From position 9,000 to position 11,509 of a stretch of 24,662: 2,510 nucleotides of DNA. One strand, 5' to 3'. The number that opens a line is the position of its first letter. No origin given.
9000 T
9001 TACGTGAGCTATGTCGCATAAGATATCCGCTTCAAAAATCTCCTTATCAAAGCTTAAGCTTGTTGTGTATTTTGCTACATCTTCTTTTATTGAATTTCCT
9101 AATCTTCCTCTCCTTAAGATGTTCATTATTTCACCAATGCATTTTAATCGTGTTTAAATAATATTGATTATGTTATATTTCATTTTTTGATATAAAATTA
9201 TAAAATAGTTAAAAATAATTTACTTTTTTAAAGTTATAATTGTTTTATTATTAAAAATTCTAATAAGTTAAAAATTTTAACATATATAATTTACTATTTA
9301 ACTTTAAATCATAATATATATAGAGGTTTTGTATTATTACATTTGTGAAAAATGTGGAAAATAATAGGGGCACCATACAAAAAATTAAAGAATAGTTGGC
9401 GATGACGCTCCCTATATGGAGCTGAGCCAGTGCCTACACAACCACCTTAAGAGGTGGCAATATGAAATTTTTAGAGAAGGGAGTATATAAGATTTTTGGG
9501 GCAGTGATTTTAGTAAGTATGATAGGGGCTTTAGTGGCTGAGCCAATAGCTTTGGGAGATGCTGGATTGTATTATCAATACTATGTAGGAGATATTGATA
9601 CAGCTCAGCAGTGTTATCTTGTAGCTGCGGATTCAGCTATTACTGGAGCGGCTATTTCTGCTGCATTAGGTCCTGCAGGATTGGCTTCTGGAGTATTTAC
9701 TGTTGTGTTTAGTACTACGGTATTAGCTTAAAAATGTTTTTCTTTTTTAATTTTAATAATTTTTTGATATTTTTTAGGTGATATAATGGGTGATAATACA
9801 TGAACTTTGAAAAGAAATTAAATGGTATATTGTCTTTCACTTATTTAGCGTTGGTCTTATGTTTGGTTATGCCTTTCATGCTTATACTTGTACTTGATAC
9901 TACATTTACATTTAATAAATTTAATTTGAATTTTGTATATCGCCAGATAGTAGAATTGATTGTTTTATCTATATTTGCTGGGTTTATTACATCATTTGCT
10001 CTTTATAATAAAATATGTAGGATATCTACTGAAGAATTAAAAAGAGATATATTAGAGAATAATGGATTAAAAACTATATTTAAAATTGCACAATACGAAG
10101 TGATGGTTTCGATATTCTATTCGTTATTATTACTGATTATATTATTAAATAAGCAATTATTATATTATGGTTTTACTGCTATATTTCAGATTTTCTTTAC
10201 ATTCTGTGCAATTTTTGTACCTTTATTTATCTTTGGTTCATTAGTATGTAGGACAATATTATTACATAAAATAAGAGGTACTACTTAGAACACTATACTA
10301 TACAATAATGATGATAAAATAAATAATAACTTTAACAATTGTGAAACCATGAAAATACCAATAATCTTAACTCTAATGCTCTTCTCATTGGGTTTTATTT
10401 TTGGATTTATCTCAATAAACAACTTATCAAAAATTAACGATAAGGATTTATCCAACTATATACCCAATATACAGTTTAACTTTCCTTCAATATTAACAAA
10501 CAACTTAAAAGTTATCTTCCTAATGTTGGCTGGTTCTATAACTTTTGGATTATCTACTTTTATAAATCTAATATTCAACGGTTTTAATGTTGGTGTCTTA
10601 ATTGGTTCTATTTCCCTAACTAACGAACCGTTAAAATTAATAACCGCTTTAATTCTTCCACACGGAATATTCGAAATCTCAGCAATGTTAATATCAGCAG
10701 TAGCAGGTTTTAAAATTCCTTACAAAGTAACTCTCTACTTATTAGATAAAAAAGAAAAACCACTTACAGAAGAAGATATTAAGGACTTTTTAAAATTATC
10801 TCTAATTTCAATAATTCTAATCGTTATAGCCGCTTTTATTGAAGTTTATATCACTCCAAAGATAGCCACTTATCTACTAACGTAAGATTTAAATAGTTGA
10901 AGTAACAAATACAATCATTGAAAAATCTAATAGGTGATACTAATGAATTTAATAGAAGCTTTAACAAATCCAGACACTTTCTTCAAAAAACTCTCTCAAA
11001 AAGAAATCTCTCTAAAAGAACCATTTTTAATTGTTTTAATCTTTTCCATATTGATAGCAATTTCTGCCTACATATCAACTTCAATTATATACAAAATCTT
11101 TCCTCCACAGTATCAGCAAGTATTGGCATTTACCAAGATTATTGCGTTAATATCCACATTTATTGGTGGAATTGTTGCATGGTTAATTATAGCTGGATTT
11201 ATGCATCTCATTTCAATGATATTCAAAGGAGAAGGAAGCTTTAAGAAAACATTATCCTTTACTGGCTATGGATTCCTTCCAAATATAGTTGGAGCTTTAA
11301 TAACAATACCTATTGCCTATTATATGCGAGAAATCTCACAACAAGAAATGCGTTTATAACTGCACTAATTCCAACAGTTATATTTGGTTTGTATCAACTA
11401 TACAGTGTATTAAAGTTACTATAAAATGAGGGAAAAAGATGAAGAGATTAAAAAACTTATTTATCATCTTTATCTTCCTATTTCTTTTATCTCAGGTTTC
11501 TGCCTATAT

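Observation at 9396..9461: Box C/D-like kink-turn hairpin followed by an SD-sequestering hairpin in the leader of the small-protein gene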

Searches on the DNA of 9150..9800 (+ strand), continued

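Call 84: search_with_rna_model(model_id=R1, sources=[window, L001, L002, L003, L004, L005, L006, L007, L008, L009, L011, L012, L013, L028, L029, L031, L032, L033, L035, L036], max_evalue=0.001, make_alignment=true)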
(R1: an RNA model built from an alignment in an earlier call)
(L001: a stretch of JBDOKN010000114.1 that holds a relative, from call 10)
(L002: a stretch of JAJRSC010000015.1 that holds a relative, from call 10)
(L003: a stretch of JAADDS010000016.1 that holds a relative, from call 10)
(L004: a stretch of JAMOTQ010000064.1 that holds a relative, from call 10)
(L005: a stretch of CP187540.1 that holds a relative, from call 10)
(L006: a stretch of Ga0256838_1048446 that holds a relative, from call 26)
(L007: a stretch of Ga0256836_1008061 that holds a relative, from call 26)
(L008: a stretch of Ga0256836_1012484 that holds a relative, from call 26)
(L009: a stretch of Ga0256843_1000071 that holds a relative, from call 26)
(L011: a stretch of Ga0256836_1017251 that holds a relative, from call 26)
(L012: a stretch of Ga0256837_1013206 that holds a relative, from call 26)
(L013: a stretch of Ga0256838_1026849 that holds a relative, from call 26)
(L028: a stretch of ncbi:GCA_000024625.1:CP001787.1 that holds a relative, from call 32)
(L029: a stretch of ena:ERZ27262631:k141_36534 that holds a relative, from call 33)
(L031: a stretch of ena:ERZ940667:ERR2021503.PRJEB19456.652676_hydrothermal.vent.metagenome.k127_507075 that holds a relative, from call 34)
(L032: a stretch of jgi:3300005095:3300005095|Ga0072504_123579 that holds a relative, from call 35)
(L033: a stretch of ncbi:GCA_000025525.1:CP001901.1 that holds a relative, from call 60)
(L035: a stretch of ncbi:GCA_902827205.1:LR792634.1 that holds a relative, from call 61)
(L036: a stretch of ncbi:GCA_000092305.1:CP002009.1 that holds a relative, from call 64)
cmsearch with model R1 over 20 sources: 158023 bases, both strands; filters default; matches with E-value up to 0.001: 38.
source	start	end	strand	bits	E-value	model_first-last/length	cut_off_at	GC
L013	349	382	+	54.2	9e-13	1-34/34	no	0.53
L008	185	218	+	54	1e-12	1-34/34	no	0.59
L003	21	55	+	53.5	1.5e-12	1-34/34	no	0.6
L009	134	168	+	53.5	1.5e-12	1-34/34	no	0.6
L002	2929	2963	+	53.4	1.5e-12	1-34/34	no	0.57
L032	541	575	+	53.3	1.6e-12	1-34/34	no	0.54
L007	169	202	+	53.1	1.9e-12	1-34/34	no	0.5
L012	3011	3044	+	53.1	1.9e-12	1-34/34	no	0.5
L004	2935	2968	+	52.9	2.2e-12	1-34/34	no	0.53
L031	980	1013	+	52.9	2.2e-12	1-34/34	no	0.53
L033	7235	7268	+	52.9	2.2e-12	1-34/34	no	0.53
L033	9931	9964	+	52.9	2.2e-12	1-34/34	no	0.53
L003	2232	2266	+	52.6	2.6e-12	1-34/34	no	0.63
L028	9895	9929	+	52.6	2.6e-12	1-34/34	no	0.63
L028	11306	11340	+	52.6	2.6e-12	1-34/34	no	0.63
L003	56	90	+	50.8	8.8e-12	1-34/34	no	0.57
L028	9930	9964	+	50.8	8.8e-12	1-34/34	no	0.57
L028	11341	11375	+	50.8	8.8e-12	1-34/34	no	0.57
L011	80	113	+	50.8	8.9e-12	1-34/34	no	0.65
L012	645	678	+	50.8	8.9e-12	1-34/34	no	0.65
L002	481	515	+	50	1.5e-11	1-34/34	no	0.54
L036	7616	7650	+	49.8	1.8e-11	1-34/34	no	0.51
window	9396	9430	+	49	2.9e-11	1-34/34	no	0.57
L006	726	759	+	48.8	3.4e-11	1-34/34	no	0.5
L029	228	261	+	48.6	3.9e-11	1-34/34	no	0.47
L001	2221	2255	+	47.2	9.7e-11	1-34/34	no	0.54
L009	2932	2965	+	46.7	1.3e-10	1-34/34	no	0.59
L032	578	612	+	46.7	1.4e-10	1-34/34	no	0.6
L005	2928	2959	+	46.5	1.6e-10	1-34/34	no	0.59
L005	5702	5733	+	46.5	1.6e-10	1-34/34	no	0.59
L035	11591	11622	+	46.5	1.6e-10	1-34/34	no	0.59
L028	14884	14915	+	45.4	3.2e-10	1-34/34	no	0.5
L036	9930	9965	+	43.6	1.1e-09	1-34/34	no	0.5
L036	11455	11490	+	43.6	1.1e-09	1-34/34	no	0.5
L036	12742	12777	+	43.6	1.1e-09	1-34/34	no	0.5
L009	169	202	+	43.6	1.1e-09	1-34/34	no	0.53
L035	9872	9903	+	37.4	6.7e-08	1-34/34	no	0.56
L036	8374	8411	+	24.9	0.00028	1-34/34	no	0.47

Alignment A3: 38 matches aligned to the model, 53 columns, each read 5' to 3' on its own strand. Consensus structure (alignment columns), stored with it:
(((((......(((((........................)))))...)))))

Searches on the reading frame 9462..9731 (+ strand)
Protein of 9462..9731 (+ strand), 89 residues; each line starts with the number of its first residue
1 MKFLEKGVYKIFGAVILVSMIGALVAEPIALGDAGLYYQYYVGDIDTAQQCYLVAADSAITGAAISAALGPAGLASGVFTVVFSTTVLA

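Call 7: search_protein_families(library=pfam, proteins=[window:9462-9731:+], max_evalue=0.01)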
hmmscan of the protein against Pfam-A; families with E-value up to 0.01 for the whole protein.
window:9462-9731:+ (89 aa): 0 families

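Call 8: find_homologous_proteins(query=window:9462-9728:+, max_evalue=0.01)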
Query window:9462-9728:+ (89 aa): 8 proteins with E <= 0.01 among 34 candidates.
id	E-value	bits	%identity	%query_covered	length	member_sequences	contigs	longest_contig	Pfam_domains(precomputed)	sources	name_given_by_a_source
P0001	3.6e-42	159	95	94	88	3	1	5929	-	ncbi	ncbi:MAG: hypothetical protein ABGW92_03715 [Methanocaldococcus sp.]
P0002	2.0e-17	81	55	99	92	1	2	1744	-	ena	-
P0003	1.4e-10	59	62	69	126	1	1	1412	-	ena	-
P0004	1.2e-9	56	77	46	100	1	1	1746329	-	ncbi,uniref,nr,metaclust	ncbi:hypothetical protein Metvu_0328 [Methanocaldococcus vulcanius M7]|uniref:Uncharacterized protei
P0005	1.6e-9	55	94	37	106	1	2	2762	-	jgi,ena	-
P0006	3.5e-9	54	80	49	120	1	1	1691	-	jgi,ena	-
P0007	4.0e-9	54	59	55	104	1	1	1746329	-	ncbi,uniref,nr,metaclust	ncbi:hypothetical protein Metvu_0325 [Methanocaldococcus vulcanius M7]|uniref:Uncharacterized protei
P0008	4.2e-9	54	77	46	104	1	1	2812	-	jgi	-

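Call 10: find_related_loci(query=A1, collection=genome_contigs, flank=3000)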
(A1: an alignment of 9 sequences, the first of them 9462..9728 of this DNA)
Query A1 (89 aa) in genome_contigs; peptide patterns used: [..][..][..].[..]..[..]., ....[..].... (x = any residue, [..] = any of these).
94 stretches matched a pattern; 5 encode a relative of the query (tblastn E <= 1e-3); 5 distinct loci.
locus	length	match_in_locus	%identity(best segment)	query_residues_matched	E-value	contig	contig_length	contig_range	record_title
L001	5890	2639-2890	95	6-89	7e-49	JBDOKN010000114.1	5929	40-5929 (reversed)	MAG: Methanocaldococcus sp. isolate FK190211_WC_175_metabat2_scaf2bin.012 NODE_2148_length_5929_cov_17.306963, whole gen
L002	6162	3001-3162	61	1-53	2e-17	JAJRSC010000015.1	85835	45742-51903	MAG: archaeon isolate Dive100_bin4.136 k141_596168, whole genome shotgun sequence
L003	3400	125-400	47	1-80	9e-17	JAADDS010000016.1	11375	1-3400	MAG: Methanococci archaeon isolate L_MetaBat.10 contig-127_6646, whole genome shotgun sequence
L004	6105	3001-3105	86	1-35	1e-15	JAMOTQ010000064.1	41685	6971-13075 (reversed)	MAG: Methanocaldococcus sp. isolate 4571-419_metabat2_scaf2bin.033 4571-419_scaffold_215_c1, whole genome shotgun sequen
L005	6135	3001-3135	62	1-44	1e-12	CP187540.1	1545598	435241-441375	Methanocaldococcus sp. 28A chromosome, complete genome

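Call 26: find_related_loci(query=A1, collection=metagenome_contigs, flank=3000)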
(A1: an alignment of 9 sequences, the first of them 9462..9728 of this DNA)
Query A1 (89 aa) in metagenome_contigs; peptide patterns used: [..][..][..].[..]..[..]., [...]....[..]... (x = any residue, [..] = any of these).
213 stretches matched a pattern; 9 encode a relative of the query (tblastn E <= 1e-3); 9 distinct loci.
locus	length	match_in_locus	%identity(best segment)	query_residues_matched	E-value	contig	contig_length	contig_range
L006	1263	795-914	80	1-44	4e-18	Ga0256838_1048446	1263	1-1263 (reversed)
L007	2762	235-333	94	1-33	2e-17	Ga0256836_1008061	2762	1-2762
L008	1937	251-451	55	1-52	2e-16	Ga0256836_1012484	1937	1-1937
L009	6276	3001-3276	47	1-80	2e-16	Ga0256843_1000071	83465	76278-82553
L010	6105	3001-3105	86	1-35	9e-16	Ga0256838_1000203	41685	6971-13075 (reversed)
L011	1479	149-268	68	1-44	2e-15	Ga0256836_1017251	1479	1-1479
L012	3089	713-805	81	1-31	1e-13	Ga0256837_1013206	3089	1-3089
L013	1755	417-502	83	1-29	6e-7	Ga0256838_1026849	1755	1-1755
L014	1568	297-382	83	1-29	6e-7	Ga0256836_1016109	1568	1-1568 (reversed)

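Call 32: find_encoding_contigs(protein=P0004, flank=10000, max_places=3)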
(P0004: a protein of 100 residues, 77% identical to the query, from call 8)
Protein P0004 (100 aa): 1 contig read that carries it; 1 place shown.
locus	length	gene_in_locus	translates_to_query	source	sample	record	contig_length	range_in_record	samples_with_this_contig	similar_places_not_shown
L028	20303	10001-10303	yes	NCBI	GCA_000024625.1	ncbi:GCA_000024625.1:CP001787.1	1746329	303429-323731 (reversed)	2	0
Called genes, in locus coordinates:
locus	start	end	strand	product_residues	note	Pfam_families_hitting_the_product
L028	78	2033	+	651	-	PF00580:UvrD-helicase (weak), PF13086:AAA_11, PF13245:AAA_19, PF13604:AAA_30, PF01443:Viral_helicase1 (faint), PF13087:AAA_12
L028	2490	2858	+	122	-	-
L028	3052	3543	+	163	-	-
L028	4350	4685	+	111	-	-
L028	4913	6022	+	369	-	PF01637:ATPase_2, PF13191:AAA_16 (weak), PF24883:NPHP3_N (faint), PF13173:AAA_14 (weak), PF13401:AAA_22 (weak), PF21690:MJ1010-like_2nd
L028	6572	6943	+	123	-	-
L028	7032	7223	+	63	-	-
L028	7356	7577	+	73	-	-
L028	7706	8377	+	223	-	PF01027:Bax1-I, PF12811:BaxI_1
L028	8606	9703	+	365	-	PF01637:ATPase_2, PF13191:AAA_16 (weak), PF13173:AAA_14 (faint), PF21690:MJ1010-like_2nd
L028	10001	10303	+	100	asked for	-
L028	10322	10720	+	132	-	-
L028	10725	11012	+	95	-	PF01944:SpoIIM (weak)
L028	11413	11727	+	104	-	-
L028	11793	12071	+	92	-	-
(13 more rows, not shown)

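Call 33: find_encoding_contigs(protein=P0002, flank=3000, max_places=3)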
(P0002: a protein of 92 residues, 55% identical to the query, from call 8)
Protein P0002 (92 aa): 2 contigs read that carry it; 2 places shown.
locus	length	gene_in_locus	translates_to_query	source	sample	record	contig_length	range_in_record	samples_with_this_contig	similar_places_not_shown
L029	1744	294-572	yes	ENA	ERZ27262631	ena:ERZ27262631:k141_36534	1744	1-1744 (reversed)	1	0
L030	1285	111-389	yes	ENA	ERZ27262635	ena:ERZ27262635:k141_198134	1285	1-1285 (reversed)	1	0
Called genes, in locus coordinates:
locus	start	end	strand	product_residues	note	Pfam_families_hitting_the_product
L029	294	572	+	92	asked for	-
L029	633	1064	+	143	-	-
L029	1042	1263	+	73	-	-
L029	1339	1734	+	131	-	-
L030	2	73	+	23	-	?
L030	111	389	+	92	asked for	-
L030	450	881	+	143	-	-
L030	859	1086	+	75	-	-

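Call 34: find_encoding_contigs(protein=P0003, flank=3000, max_places=3)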
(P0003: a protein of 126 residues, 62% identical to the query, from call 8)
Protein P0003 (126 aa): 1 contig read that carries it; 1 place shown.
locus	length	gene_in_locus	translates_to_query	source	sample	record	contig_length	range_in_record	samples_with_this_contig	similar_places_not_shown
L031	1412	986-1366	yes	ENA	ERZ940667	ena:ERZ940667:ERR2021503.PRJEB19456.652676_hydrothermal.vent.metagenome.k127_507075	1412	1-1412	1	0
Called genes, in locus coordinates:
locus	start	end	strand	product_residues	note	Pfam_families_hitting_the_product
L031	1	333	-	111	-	?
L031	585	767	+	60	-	-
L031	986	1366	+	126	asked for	-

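Call 35: find_encoding_contigs(protein=P0008, flank=3000, max_places=3)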
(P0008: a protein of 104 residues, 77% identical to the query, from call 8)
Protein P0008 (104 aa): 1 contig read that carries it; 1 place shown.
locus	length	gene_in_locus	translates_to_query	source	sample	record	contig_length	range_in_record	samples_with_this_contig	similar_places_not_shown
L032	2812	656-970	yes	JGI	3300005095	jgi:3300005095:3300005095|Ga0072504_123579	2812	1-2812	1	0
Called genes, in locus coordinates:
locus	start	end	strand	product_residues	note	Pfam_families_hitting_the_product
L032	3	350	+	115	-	?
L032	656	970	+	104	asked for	-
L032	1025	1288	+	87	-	-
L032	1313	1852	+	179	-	PF01944:SpoIIM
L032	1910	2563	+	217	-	PF04893:Yip1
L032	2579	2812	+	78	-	?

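Call 57: find_homologous_proteins(query=A1, max_evalue=0.001)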
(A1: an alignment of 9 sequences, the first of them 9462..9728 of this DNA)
Query A1 (9 sequences) (89 aa, profile of the alignment): 35 proteins with E <= 0.001 among 8000 candidates.
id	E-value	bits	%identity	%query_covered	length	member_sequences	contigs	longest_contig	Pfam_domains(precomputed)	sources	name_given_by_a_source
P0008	2.0e-34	136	77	46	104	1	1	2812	-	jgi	-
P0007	7.4e-34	134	59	55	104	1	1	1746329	-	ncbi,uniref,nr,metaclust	ncbi:hypothetical protein Metvu_0325 [Methanocaldococcus vulcanius M7]|uniref:Uncharacterized protei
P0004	3.6e-32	129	77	46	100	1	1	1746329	-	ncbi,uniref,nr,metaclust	ncbi:hypothetical protein Metvu_0328 [Methanocaldococcus vulcanius M7]|uniref:Uncharacterized protei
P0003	1.9e-31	127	62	69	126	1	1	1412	-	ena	-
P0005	1.1e-25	108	94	37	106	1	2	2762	-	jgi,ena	-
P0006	1.4e-25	108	80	49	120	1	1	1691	-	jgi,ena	-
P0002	2.2e-23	101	55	99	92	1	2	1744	-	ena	-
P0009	6.4e-23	99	47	90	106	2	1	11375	-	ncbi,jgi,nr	ncbi:MAG: hypothetical protein GXN95_02110 [Methanococci archaeon]|nr:hypothetical protein [Methanoc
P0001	1.2e-21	95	95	94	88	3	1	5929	-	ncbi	ncbi:MAG: hypothetical protein ABGW92_03715 [Methanocaldococcus sp.]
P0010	5.4e-21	93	73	42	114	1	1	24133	-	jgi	-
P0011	8.4e-21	92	72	46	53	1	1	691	-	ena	-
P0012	1.4e-20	92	75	45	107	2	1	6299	-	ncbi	ncbi:hypothetical protein [Methanocaldococcus sp.]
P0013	1.8e-20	91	75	49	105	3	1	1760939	-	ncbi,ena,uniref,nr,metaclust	ncbi:hypothetical protein MFS40622_1373 [Methanocaldococcus sp. FS406-22]|uniref:hypothetical protei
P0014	2.8e-20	91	61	60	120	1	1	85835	-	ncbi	-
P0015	9.9e-20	89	68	45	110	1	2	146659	-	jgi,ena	-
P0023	6.7e-15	74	67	27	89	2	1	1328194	-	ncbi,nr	ncbi:hypothetical protein [Methanocaldococcus infernus]|nr:hypothetical protein [Methanocaldococcus 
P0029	9.0e-9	54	68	35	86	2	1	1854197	-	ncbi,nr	ncbi:hypothetical protein [Methanotorris igneus]|nr:hypothetical protein [Methanotorris igneus]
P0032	4.2e-7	48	51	78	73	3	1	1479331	-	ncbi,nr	ncbi:conserved protein of unknown function [Methanocaldococcus lauensis]|nr:conserved protein of unk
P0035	1.0e-4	41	51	42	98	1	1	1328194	-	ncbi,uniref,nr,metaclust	ncbi:hypothetical protein Metin_1317 [Methanocaldococcus infernus ME]|uniref:Uncharacterized protein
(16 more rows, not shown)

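Call 58: find_encoding_contigs(protein=P0029, flank=10000, max_places=2)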
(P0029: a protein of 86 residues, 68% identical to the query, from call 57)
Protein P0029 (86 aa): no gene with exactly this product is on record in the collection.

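Call 59: find_encoding_contigs(protein=P0023, flank=10000, max_places=2)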
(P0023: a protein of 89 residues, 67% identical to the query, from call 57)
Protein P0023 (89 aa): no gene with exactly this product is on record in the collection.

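Call 60: find_encoding_contigs(protein=P0013, flank=10000, max_places=2)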
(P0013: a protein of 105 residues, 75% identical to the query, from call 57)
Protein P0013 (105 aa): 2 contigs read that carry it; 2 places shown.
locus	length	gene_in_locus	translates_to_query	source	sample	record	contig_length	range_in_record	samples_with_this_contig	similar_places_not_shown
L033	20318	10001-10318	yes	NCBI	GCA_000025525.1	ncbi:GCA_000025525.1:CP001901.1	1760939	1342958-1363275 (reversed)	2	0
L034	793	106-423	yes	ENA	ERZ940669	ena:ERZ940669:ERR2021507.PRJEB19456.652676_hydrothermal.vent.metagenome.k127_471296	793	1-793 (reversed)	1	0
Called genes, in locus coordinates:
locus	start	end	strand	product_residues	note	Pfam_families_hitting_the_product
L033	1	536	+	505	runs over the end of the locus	PF10113:Fibrillarin_2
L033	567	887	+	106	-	PF27370:MJ0788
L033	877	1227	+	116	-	PF10049:DUF2283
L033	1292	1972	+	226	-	PF04307:YdjM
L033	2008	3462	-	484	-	PF00206:Lyase_1, PF14698:ASL_C2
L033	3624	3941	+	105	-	-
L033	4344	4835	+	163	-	-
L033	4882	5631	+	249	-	PF12811:BaxI_1, PF01027:Bax1-I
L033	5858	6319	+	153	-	-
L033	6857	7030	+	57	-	-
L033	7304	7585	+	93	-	-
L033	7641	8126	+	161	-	-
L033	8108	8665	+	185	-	PF01944:SpoIIM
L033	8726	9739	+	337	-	PF01637:ATPase_2, PF13191:AAA_16, PF24883:NPHP3_N (weak), PF13173:AAA_14 (faint), PF13401:AAA_22, PF00004:AAA (faint), PF21690:MJ1010-like_2nd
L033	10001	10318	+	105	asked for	-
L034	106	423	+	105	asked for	-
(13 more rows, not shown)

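Call 61: find_encoding_contigs(protein=P0032, flank=10000, max_places=2)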
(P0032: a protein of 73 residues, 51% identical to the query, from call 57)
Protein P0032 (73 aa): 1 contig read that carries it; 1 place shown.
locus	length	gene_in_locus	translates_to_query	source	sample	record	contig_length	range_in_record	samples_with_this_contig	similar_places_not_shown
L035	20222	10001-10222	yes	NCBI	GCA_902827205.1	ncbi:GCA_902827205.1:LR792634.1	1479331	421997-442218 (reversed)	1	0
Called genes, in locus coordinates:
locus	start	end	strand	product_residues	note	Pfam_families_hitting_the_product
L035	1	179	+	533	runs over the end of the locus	PF02463:SMC_N (faint), PF03193:RsgA_GTPase (faint), PF00005:ABC_tran, PF13175:AAA_15 (faint), PF13555:AAA_29 (faint), PF00005:ABC_tran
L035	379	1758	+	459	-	PF00587:tRNA-synt_2b, PF03129:HGTP_anticodon, PF09181:ProRS-C_2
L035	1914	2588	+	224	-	PF00227:Proteasome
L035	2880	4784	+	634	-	PF17214:KH_TffA, PF00753:Lactamase_B, PF16661:Lactamase_B_6, PF23023:Anti-Pycsar_Apyc1 (weak), PF12706:Lactamase_B_2, PF10996:Beta-Casp, PF07521:RMMBL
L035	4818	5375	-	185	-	PF01174:SNO, PF00117:GATase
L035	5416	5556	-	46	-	-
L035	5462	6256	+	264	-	PF06662:C5-epim_C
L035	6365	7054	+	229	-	PF04307:YdjM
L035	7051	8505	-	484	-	PF00206:Lyase_1, PF14698:ASL_C2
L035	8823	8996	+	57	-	-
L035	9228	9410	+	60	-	PF18506:RelB-like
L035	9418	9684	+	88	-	PF05016:ParE_toxin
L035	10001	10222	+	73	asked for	-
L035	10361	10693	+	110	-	-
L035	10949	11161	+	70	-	PF17373:DUF5395 (weak), PF15919:HicB_lk_antitox (weak)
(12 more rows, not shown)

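Call 64: find_encoding_contigs(protein=P0035, flank=10000, max_places=2)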
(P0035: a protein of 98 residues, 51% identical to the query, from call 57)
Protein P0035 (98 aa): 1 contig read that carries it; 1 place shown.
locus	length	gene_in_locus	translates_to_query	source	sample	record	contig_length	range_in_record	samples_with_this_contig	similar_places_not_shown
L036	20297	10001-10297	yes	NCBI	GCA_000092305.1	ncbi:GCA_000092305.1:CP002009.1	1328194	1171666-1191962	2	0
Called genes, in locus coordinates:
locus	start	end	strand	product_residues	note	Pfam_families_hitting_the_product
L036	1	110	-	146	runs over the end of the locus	PF01058:Oxidored_q6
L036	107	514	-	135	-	PF09218:EhaM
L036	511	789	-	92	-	PF09877:EhaL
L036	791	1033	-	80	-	PF27339:Prd_NiFe_hyd_3_EhaK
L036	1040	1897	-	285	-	PF00146:NADHdh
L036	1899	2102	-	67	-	-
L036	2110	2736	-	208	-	PF10125:NADHdeh_related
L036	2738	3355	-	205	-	PF09878:EhaG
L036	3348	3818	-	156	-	PF09879:EhaF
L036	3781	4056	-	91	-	PF09880:EhaE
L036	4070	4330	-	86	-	-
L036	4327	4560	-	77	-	PF09882:EhaC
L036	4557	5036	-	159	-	PF26645:EhaB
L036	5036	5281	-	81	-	PF17367:NiFe_hyd_3_EhaA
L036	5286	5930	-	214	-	PF01381:HTH_3, PF12844:HTH_19 (faint)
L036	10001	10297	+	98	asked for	-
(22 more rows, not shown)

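Call 70: search_protein_families(library=ncbifam, proteins=[window:9462-9731:+], max_evalue=0.01)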
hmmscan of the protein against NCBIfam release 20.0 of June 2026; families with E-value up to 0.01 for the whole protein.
window:9462-9731:+ (89 aa): 0 families

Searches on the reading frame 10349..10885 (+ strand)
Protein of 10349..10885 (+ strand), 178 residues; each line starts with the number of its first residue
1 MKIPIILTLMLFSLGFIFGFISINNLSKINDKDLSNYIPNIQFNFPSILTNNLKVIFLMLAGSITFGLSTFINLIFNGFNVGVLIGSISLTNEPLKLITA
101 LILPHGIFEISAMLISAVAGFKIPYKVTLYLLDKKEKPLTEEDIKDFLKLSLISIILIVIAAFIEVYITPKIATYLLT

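Call 7: search_protein_families(library=pfam, proteins=[window:10349-10885:+], max_evalue=0.01)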
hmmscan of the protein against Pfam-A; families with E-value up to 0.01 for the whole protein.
window:10349-10885:+ (178 aa): 1 family
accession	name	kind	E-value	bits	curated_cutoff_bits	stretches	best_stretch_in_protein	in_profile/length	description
PF01944.22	SpoIIM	-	7.1e-34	117.5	26.9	1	9-170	2-163/163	Stage II sporulation protein M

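Call 70: search_protein_families(library=ncbifam, proteins=[window:10349-10885:+], max_evalue=0.01)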
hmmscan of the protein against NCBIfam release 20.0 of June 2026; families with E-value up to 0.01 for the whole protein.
window:10349-10885:+ (178 aa): 1 family
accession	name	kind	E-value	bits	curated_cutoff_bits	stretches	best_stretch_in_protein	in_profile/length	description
TIGR02831.1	spo_II_M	equivalog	4.5e-11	43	100.2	1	5-172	14-197/200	stage II sporulation protein M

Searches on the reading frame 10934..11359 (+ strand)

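Call 7: search_protein_families(library=pfam, proteins=[window:10934-11359:+], max_evalue=0.01)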
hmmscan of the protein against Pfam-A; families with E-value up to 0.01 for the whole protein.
window:10934-11359:+ (141 aa): 3 families
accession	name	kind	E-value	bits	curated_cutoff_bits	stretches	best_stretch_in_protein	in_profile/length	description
PF04893.22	Yip1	-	8.3e-24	84.8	28.6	1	8-129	2-119/173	Yip1 domain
PF12822.12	ECF_trnsprt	-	0.00099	19.6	30.7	1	36-137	5-94/169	ECF transporter, substrate-specific component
PF01554.23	MatE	-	0.0028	17.8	24.9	1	30-121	75-159/161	MatE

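Call 70: search_protein_families(library=ncbifam, proteins=[window:10934-11359:+], max_evalue=0.01)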
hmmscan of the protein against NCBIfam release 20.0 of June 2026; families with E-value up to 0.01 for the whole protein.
window:10934-11359:+ (141 aa): 2 families
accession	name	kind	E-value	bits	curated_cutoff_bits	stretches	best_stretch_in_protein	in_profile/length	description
NF052650.1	YknW_fam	equivalog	2e-12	47.1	110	1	6-132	17-146/213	YknW family membrane protein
TIGR02121.1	Na_Pro_sym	equivalog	0.0027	16.5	515.5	1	8-85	102-181/488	sodium/proline symporter PutP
